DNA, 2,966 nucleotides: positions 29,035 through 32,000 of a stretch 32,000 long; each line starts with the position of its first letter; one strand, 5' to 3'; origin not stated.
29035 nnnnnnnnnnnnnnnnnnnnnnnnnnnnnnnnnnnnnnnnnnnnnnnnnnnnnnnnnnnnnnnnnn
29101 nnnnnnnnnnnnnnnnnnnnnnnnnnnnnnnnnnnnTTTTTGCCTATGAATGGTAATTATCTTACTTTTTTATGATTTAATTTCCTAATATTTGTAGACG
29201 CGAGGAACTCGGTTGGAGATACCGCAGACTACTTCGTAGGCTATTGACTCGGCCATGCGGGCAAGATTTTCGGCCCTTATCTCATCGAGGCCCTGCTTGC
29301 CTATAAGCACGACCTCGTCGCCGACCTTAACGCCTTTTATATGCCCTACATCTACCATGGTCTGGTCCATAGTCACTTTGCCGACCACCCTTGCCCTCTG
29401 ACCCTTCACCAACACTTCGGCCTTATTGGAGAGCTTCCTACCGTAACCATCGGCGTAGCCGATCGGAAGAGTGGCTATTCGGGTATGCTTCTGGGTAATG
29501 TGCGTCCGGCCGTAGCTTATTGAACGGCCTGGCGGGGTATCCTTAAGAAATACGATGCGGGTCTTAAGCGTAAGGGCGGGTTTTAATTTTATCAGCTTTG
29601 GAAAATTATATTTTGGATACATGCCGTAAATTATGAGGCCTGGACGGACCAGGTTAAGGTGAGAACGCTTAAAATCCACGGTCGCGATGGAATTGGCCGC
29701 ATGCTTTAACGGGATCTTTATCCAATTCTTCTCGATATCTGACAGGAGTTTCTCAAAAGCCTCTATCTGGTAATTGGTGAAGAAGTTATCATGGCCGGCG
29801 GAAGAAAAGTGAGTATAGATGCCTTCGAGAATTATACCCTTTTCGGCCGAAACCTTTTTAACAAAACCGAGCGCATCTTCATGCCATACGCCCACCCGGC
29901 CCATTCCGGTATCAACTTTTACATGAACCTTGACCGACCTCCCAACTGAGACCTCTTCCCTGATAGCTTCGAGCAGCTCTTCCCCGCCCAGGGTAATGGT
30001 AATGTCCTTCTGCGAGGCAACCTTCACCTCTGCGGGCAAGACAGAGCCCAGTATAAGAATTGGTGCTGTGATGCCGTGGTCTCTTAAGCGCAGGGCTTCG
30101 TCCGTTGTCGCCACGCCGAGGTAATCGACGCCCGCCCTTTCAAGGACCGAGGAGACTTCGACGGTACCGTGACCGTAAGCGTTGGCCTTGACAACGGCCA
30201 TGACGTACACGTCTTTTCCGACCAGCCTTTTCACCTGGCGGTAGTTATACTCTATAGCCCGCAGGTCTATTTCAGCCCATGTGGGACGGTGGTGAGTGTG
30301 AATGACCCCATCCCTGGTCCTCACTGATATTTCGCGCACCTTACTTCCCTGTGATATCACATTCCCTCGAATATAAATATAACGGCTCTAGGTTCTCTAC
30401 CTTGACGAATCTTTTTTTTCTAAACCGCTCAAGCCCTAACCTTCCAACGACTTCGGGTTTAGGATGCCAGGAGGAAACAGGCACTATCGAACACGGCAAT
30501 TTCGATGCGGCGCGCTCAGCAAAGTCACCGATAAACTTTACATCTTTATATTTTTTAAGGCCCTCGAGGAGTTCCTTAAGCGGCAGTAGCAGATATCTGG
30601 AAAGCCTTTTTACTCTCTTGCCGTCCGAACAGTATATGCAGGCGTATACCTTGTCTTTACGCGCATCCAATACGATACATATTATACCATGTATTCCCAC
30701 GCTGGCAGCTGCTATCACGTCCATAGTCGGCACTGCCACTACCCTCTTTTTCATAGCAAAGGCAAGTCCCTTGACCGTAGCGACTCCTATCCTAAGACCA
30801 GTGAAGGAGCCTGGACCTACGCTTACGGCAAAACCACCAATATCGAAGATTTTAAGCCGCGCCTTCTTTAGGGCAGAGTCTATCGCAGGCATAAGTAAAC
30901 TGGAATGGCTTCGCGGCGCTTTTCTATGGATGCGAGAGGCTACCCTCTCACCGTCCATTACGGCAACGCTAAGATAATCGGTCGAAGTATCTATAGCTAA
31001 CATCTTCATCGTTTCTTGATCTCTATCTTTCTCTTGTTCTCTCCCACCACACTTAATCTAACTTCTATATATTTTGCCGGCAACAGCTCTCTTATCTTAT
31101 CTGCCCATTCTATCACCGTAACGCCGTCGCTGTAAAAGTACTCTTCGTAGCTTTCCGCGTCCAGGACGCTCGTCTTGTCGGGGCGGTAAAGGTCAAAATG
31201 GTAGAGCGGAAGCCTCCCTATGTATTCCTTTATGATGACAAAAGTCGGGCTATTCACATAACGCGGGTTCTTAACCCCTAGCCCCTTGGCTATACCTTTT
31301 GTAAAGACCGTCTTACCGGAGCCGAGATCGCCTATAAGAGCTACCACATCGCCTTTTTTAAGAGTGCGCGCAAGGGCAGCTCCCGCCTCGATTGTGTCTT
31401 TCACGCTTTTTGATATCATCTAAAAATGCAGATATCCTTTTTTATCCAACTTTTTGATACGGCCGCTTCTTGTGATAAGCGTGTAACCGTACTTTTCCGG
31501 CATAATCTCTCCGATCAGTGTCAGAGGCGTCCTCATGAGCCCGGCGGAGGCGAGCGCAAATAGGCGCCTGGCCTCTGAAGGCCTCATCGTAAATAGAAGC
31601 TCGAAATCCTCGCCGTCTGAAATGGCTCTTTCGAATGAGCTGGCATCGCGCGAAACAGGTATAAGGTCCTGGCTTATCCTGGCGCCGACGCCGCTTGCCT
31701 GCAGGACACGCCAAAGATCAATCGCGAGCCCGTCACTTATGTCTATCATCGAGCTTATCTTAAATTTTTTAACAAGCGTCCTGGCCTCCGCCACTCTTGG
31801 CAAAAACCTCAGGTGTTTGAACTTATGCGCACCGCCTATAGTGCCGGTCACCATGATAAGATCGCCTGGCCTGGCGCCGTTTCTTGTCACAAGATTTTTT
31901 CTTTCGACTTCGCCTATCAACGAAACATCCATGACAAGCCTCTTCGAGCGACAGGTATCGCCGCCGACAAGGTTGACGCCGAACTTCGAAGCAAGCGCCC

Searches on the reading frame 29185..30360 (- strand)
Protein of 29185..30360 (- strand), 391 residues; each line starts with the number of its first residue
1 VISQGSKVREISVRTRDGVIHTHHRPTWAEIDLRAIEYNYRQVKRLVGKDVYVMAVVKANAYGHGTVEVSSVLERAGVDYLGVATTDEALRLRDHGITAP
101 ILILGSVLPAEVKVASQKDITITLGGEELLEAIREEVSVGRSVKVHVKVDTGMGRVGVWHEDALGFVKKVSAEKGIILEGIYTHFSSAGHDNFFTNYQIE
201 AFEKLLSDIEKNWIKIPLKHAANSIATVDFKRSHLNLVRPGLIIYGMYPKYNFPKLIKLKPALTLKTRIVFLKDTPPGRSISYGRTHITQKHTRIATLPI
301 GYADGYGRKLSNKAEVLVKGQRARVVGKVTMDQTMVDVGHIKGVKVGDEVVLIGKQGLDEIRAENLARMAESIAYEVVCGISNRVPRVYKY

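Call 61: search_protein_families(library=pfam, max_evalue=0.001, proteins=[window:29185-30360:-])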
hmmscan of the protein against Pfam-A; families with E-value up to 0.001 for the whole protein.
window:29185-30360:- (391 aa): 2 families
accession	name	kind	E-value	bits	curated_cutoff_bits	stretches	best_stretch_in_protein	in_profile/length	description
PF01168.26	Ala_racemase_N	-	2.8e-67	227.1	24.1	1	31-249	1-220/220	Alanine racemase, N-terminal domain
PF00842.27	Ala_racemase_C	-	4.1e-49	165.8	25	1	262-389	1-127/127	Alanine racemase, C-terminal domain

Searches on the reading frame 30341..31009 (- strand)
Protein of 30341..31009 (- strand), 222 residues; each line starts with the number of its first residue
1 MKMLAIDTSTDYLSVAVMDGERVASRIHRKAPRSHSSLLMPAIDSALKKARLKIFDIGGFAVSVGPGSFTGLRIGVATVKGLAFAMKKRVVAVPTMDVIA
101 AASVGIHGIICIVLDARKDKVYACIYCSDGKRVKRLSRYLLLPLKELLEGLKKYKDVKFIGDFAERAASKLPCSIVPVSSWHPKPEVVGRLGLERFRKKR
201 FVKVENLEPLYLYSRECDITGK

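Call 61: search_protein_families(library=pfam, max_evalue=0.001, proteins=[window:30341-31009:-])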
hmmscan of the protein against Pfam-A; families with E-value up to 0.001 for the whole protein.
window:30341-31009:- (222 aa): 1 family
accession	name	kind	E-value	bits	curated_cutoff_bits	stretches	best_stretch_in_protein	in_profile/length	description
PF00814.31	TsaD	-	3.3e-27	96.3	24.8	1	30-154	24-159/264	tRNA N6-adenosine threonylcarbamoyltransferase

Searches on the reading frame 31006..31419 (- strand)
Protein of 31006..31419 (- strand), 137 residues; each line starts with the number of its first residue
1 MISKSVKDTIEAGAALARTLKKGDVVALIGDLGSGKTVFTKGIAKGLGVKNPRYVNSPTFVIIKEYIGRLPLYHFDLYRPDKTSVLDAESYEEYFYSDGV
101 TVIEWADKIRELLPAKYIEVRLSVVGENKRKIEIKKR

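Call 61: search_protein_families(library=pfam, max_evalue=0.001, proteins=[window:31006-31419:-])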
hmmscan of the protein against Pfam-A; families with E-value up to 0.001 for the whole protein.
window:31006-31419:- (137 aa): 1 family
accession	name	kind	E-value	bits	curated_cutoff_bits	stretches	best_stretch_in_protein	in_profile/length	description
PF02367.23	TsaE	-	7.8e-38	129.8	26.6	1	4-132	2-128/128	Threonylcarbamoyl adenosine biosynthesis protein TsaE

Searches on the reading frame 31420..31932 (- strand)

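Call 61: search_protein_families(library=pfam, max_evalue=0.001, proteins=[window:31420-31932:-])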
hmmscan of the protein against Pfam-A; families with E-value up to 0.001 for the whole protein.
window:31420-31932:- (170 aa): 1 family
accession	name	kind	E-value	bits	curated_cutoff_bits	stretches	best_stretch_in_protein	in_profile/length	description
PF02769.27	AIRS_C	-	2.2e-08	34.8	23.1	1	45-147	46-149/156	AIR synthase related protein, C-terminal domain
